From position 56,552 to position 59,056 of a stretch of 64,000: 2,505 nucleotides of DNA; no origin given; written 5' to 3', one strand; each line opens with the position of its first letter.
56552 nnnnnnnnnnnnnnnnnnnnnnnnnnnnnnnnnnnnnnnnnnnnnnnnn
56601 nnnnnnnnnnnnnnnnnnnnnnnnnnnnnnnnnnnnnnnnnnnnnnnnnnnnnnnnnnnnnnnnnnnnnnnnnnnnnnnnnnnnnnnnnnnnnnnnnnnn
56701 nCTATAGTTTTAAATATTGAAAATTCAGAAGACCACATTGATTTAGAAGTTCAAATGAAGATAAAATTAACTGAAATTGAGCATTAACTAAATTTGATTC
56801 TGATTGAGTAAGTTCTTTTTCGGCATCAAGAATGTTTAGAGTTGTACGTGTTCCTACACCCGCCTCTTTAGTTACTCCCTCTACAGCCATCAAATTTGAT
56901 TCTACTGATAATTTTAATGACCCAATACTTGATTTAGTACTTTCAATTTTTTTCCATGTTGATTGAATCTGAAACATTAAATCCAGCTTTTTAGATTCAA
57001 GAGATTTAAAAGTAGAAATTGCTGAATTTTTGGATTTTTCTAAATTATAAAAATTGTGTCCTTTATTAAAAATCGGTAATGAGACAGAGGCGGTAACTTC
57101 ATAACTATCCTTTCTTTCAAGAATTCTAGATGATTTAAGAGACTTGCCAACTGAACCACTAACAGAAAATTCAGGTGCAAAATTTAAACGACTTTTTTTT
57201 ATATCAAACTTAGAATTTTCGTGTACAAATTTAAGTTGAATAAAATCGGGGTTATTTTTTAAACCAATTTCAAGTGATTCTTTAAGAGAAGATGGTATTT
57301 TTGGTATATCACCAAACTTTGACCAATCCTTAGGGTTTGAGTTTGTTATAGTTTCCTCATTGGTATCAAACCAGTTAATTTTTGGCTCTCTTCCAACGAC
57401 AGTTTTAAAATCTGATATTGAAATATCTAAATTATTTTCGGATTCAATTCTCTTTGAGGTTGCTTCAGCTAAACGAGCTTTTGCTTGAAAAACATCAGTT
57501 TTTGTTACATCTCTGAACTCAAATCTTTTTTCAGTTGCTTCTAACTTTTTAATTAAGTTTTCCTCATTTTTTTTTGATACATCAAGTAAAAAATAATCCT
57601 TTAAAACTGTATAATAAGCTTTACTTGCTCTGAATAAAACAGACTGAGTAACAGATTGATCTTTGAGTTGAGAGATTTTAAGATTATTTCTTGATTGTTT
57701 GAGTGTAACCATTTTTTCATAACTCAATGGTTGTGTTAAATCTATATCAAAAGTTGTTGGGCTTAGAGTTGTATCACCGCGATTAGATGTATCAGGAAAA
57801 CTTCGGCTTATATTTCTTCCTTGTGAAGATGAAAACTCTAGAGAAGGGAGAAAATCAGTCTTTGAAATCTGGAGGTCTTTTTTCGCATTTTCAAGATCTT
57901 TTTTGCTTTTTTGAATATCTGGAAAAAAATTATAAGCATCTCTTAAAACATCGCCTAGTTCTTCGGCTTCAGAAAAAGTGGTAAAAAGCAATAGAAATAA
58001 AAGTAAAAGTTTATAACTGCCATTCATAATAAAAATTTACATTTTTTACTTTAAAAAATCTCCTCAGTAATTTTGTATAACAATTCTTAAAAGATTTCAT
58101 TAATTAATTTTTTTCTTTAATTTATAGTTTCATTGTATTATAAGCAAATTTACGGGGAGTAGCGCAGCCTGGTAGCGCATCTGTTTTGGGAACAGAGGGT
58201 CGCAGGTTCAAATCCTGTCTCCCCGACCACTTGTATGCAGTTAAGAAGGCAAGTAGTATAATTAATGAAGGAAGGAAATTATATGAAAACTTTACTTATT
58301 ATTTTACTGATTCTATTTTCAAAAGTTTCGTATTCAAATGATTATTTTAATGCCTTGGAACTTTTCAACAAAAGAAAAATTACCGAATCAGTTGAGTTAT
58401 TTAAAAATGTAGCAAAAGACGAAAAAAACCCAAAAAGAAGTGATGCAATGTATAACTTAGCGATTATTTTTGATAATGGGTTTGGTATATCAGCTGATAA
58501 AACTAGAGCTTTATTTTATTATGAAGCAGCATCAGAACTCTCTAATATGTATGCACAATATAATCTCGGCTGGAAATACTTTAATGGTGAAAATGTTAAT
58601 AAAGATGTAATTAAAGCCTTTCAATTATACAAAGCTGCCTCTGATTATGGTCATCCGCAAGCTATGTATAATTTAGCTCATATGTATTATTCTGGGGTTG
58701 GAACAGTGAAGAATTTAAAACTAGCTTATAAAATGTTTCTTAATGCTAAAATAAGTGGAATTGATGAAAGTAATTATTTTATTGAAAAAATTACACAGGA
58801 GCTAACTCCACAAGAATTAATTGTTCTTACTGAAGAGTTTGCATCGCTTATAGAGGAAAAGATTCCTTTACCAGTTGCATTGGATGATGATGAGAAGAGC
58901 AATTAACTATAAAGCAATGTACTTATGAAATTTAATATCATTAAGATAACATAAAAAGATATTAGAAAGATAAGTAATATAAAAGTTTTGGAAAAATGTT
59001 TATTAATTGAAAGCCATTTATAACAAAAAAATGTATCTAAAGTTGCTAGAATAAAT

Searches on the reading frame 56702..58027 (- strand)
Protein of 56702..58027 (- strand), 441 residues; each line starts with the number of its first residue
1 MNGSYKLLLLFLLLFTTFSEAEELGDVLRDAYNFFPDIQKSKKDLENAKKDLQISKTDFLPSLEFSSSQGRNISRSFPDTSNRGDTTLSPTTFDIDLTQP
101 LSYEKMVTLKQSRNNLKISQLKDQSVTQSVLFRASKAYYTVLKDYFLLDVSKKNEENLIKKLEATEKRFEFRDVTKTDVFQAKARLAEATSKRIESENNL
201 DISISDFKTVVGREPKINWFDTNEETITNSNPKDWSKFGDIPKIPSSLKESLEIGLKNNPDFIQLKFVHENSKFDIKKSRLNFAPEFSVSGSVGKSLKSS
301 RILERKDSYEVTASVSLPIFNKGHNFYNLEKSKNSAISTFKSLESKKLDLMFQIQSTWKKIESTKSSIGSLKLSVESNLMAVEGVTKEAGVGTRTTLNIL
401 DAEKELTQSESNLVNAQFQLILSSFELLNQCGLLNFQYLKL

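Call 4: search_protein_families(library=pfam, proteins=[window:56702-58027:-], max_evalue=0.01)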
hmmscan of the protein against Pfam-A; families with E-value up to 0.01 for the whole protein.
window:56702-58027:- (441 aa): 1 family
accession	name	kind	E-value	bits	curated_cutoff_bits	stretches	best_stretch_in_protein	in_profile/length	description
PF02321.23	OEP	-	4.6e-48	163.9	22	2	26-211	3-186/187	Outer membrane efflux protein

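Call 39: search_protein_families(library=ncbifam, proteins=[window:56702-58027:-], max_evalue=0.001)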
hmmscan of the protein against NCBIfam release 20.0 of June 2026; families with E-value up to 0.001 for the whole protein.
window:56702-58027:- (441 aa): 5 families
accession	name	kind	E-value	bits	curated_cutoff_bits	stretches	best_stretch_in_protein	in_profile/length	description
TIGR01844.1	type_I_sec_TolC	subfamily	2e-61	208.2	225.15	1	21-437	2-403/414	TolC family outer membrane protein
NF007002.0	PRK09465.1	equivalog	5e-37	127.5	495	1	11-438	13-430/460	outer membrane channel protein TolC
TIGR01845.1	outer_NodT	subfamily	1.4e-18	67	210.05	1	29-427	64-453/460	efflux transporter outer membrane subunit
NF052390.1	efflux_OMP_AbuO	equivalog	6.6e-13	48.2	700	1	7-437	6-436/447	multidrug efflux outer membrane protein AbuO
NF007347.1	PRK09837.1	subfamily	0.00035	19.6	598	0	29-418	69-442/461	Cu(I)/Ag(I) efflux RND transporter outer membrane protein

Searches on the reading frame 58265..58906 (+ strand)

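Call 4: search_protein_families(library=pfam, proteins=[window:58265-58906:+], max_evalue=0.01)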
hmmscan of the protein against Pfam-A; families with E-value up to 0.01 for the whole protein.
window:58265-58906:+ (213 aa): 2 families
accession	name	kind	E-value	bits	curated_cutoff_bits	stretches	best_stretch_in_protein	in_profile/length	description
PF08238.18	Sel1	-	2.4e-22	79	30.7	3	59-93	1-35/36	Sel1 repeat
PF13432.12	TPR_16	-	0.00045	21.1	32.7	0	30-69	4-41/65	Tetratricopeptide repeat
